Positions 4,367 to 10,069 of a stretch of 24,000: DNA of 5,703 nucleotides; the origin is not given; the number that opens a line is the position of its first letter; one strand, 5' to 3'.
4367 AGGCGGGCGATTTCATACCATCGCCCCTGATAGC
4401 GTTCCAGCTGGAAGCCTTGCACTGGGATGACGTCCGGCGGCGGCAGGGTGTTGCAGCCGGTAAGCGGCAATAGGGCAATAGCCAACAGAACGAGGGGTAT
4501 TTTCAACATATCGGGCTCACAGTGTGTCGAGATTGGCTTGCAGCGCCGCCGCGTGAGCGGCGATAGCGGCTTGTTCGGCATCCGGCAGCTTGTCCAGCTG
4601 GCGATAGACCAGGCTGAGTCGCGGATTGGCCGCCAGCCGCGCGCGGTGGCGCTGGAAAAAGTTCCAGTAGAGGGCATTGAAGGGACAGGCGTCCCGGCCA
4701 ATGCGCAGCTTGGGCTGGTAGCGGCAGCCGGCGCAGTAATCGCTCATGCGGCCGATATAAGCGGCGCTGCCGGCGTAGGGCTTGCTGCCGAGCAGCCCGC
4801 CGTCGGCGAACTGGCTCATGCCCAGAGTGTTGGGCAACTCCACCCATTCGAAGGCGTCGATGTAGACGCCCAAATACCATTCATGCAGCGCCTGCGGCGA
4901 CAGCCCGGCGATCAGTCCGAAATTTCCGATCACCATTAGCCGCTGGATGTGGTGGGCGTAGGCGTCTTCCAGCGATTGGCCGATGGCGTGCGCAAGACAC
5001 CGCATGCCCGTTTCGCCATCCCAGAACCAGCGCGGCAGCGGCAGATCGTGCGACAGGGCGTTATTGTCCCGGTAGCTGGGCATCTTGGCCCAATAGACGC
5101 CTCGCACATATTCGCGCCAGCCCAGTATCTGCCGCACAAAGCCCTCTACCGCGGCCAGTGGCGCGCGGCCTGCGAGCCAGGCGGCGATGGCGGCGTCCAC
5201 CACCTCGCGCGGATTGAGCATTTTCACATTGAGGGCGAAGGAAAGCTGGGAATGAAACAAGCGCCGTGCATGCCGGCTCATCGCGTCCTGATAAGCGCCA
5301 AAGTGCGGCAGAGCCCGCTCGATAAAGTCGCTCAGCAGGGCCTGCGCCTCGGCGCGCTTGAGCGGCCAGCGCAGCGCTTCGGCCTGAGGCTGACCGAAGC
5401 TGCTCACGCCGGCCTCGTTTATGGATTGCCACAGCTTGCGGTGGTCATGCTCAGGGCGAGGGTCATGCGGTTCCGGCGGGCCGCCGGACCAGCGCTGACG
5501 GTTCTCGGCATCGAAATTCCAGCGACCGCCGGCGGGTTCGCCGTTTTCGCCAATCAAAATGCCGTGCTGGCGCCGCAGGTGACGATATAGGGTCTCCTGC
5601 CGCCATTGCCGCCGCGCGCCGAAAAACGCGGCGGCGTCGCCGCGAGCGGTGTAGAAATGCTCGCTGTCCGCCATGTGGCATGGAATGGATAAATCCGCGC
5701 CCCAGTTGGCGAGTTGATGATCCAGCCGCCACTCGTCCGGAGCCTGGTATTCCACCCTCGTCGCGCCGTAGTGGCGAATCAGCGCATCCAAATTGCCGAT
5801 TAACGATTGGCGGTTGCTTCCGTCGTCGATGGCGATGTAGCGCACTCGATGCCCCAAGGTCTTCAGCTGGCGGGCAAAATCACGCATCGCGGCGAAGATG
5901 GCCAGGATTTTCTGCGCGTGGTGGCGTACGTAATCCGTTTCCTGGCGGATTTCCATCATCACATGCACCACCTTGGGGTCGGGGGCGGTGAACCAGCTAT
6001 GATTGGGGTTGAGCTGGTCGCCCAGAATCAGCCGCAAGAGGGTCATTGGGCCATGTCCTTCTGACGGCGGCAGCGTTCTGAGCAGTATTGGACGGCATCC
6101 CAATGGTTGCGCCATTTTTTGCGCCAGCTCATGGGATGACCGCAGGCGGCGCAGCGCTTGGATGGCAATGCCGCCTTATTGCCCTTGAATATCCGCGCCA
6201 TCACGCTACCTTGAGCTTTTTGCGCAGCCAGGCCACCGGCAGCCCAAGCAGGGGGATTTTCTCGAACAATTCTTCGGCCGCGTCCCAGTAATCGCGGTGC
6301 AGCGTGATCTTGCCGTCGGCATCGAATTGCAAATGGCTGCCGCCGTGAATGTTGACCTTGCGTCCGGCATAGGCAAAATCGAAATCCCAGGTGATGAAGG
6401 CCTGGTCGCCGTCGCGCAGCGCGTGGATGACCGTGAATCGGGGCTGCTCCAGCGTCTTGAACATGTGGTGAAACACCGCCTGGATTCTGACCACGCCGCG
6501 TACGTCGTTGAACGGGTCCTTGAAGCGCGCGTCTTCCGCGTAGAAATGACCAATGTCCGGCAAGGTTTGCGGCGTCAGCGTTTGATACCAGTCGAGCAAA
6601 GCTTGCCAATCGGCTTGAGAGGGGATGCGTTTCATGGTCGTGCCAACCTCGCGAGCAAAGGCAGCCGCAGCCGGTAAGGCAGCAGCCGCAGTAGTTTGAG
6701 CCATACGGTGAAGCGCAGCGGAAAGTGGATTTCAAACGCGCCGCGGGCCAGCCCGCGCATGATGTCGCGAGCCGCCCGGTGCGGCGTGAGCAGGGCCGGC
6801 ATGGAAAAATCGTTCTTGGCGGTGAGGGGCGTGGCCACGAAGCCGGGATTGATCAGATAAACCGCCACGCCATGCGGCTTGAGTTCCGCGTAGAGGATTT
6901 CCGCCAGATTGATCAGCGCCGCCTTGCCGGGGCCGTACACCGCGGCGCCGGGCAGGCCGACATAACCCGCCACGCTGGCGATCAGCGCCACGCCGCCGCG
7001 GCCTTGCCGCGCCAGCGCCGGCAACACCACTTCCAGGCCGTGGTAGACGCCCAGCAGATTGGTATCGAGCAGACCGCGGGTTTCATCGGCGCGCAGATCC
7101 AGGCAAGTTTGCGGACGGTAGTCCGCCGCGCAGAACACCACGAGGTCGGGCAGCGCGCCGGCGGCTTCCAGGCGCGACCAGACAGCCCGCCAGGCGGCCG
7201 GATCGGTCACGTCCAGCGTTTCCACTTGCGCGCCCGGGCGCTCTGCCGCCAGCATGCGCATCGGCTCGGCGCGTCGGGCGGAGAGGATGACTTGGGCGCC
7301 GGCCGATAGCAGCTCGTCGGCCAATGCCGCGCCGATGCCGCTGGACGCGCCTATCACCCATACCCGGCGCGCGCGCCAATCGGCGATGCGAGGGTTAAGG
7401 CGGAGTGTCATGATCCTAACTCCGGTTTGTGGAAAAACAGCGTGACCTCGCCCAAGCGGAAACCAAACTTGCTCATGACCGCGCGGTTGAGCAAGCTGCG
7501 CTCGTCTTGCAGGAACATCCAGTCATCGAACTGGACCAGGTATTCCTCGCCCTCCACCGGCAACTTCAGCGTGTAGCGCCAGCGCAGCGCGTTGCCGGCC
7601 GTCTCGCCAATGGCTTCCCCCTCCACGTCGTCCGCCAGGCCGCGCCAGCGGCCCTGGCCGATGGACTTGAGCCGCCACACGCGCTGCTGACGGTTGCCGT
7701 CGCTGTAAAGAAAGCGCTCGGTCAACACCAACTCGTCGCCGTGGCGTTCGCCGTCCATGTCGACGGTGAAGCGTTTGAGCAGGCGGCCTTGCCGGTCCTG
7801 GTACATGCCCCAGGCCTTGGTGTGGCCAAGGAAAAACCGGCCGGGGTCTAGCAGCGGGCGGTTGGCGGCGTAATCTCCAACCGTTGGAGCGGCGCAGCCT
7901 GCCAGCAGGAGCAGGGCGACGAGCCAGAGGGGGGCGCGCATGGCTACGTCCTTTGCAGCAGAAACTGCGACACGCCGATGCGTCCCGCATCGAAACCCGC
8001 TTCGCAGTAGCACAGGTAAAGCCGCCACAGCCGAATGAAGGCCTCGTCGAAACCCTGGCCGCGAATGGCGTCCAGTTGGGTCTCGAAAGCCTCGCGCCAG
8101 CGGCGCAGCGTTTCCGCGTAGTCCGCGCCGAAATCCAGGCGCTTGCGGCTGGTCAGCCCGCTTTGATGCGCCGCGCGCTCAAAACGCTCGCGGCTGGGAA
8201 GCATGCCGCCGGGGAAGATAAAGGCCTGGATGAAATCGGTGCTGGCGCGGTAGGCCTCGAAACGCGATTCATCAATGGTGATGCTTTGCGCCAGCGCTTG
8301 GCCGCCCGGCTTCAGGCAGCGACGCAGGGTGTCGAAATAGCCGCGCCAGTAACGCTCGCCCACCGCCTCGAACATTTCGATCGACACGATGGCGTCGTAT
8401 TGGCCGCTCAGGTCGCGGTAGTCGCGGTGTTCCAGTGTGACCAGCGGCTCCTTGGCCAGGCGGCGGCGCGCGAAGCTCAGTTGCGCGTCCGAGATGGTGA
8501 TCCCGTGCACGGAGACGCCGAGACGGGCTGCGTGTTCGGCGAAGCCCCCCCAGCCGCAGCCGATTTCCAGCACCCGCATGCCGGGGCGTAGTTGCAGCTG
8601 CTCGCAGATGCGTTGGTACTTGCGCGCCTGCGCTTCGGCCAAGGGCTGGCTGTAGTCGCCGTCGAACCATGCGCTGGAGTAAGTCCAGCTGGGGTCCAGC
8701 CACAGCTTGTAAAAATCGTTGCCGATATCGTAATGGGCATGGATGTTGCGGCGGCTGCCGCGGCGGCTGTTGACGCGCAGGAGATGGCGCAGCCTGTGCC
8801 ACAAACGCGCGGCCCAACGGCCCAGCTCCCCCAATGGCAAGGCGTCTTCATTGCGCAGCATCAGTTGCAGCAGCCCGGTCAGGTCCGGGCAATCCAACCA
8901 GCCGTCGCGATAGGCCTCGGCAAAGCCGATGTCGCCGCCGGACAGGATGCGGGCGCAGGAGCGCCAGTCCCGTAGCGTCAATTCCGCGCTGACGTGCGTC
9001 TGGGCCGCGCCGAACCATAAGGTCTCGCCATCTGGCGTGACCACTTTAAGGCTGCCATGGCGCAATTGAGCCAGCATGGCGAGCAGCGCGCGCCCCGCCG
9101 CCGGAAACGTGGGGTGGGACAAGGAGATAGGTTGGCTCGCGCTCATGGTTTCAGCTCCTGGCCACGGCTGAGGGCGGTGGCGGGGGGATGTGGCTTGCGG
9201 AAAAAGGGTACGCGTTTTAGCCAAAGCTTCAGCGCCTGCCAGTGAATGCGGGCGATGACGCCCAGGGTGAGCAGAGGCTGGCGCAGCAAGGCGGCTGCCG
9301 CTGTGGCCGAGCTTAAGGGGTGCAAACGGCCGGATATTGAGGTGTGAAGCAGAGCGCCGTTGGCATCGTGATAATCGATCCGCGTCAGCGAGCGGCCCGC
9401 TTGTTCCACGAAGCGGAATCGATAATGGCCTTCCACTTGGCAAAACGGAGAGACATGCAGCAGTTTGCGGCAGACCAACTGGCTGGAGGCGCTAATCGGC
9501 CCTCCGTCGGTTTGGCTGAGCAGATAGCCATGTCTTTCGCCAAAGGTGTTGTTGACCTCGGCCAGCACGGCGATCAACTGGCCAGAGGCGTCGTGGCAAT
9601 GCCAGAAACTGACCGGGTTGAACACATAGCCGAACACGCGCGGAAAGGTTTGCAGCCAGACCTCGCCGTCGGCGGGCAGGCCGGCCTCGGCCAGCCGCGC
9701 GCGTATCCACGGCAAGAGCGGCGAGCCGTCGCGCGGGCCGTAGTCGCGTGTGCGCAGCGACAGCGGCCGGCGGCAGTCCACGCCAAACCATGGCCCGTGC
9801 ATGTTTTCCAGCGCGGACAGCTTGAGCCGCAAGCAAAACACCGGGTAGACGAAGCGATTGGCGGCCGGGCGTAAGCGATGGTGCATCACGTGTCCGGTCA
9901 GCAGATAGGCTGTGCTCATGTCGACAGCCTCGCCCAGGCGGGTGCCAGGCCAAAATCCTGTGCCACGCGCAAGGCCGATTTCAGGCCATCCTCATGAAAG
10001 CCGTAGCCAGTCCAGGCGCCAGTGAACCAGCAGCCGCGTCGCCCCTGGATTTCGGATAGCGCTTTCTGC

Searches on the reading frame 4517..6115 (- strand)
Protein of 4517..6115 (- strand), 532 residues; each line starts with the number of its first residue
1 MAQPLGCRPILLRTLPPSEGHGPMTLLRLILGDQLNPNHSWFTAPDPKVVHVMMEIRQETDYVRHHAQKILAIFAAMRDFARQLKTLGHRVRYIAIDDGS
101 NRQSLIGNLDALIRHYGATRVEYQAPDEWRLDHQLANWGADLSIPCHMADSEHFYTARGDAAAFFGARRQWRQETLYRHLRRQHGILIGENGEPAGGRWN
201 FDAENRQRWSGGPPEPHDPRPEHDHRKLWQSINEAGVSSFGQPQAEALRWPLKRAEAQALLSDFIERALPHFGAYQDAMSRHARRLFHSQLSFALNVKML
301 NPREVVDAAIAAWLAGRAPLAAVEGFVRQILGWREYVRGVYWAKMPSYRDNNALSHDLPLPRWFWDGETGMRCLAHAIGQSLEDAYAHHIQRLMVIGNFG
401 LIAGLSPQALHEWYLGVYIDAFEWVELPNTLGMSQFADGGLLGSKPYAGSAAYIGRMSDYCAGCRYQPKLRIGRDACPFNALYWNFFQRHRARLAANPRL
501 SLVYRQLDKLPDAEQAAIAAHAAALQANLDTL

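Call 72: search_protein_families(library=pfam, proteins=[window:4517-6115:-], max_evalue=0.001)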
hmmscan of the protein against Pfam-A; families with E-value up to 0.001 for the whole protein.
window:4517-6115:- (532 aa): 1 family
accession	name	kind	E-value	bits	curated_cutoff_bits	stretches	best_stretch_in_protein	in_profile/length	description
PF04244.19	DPRP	-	1.4e-73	247.9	22.1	1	28-245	1-221/224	Deoxyribodipyrimidine photo-lyase-related protein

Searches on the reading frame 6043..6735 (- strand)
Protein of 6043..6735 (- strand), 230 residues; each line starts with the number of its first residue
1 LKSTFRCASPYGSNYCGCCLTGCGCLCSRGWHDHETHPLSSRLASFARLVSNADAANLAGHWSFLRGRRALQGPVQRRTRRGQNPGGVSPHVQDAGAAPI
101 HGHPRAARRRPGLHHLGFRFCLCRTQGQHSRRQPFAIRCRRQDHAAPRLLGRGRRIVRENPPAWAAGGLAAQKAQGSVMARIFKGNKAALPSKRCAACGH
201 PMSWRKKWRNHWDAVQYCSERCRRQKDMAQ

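Call 102: search_protein_families(library=pfam, proteins=[window:6043-6735:-], max_evalue=0.001)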
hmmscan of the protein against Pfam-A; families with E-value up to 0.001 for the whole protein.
window:6043-6735:- (230 aa): 1 family
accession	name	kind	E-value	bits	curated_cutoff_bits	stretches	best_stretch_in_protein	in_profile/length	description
PF10013.15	DUF2256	-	2.8e-18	66.2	25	1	186-225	1-40/40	Uncharacterized protein conserved in bacteria (DUF2256)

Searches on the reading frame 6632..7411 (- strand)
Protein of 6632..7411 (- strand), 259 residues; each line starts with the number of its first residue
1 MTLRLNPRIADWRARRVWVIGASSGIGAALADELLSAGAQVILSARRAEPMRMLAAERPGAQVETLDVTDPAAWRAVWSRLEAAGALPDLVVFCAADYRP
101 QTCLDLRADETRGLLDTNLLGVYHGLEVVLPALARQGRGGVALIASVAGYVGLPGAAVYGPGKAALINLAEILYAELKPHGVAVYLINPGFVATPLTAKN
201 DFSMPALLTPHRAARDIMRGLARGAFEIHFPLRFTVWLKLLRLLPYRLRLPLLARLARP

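Call 72: search_protein_families(library=pfam, proteins=[window:6632-7411:-], max_evalue=0.001)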
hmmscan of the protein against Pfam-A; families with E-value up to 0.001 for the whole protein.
window:6632-7411:- (259 aa): 5 families
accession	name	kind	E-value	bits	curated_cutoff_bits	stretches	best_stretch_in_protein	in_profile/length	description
PF00106.31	adh_short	-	2.2e-35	122.4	26.6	1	17-199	3-189/195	short chain dehydrogenase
PF13561.12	adh_short_C2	-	2.6e-27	96.4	27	1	21-200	1-184/236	Enoyl-(Acyl carrier protein) reductase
PF08659.16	KR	-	8.7e-08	32.7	22.6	1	17-172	3-162/180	KR domain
PF01370.27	Epimerase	-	2.9e-05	24.1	20.9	1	18-105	2-82/240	NAD dependent epimerase/dehydratase family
PF13460.12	NAD_binding_10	-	4.8e-05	23.7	27.2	1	21-78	1-58/184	NAD(P)H-binding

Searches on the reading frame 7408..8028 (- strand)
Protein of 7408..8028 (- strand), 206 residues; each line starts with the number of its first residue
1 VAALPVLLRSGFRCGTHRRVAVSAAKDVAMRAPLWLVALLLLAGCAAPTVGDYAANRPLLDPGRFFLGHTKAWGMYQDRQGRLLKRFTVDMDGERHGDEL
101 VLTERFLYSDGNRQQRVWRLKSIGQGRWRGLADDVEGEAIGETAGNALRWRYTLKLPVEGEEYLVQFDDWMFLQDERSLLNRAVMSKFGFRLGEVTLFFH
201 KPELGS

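Call 102: search_protein_families(library=pfam, proteins=[window:7408-8028:-], max_evalue=0.001)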
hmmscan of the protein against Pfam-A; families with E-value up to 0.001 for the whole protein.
window:7408-8028:- (206 aa): 1 family
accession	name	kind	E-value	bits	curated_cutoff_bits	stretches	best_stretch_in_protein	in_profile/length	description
PF12915.13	DUF3833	-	2.9e-64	216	25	1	40-201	2-163/163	Protein of unknown function (DUF3833)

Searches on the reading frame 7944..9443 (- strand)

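Call 72: search_protein_families(library=pfam, proteins=[window:7944-9443:-], max_evalue=0.001)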
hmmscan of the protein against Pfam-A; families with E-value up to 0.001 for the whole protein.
window:7944-9443:- (499 aa): 7 families
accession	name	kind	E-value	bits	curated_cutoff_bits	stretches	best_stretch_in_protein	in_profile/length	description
PF02353.26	CMAS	-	1.3e-78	264.5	27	1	228-494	4-273/273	Mycolic acid cyclopropane synthetase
PF13489.12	Methyltransf_23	-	6.7e-17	62.1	27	1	273-431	6-160/164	Methyltransferase domain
PF13649.12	Methyltransf_25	-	6.9e-17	62.4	27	1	291-381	1-97/97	Methyltransferase domain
PF08242.18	Methyltransf_12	-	1.4e-15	58.3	30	1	292-382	1-97/98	Methyltransferase domain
PF08241.18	Methyltransf_11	-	2.6e-14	54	21.2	1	292-383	1-93/95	Methyltransferase domain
PF13847.12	Methyltransf_31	-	3.4e-09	37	27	1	286-392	2-116/145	Methyltransferase domain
PF01728.25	FtsJ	-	0.0001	22.7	24.1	1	274-347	7-80/181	FtsJ-like methyltransferase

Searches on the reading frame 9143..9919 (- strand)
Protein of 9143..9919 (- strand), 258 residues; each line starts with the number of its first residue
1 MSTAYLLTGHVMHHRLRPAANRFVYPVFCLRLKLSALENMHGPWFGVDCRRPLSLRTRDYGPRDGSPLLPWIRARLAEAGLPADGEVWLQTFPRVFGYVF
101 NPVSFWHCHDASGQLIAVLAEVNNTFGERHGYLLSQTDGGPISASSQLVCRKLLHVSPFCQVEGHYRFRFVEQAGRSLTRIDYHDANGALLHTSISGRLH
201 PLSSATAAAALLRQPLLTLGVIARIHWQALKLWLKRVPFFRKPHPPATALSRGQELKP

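Call 102: search_protein_families(library=pfam, proteins=[window:9143-9919:-], max_evalue=0.001)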
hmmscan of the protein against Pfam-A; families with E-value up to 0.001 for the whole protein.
window:9143-9919:- (258 aa): 1 family
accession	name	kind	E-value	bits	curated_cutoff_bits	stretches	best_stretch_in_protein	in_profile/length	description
PF07103.16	DUF1365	-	1.7e-78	263.9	25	1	6-245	1-235/235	Protein of unknown function (DUF1365)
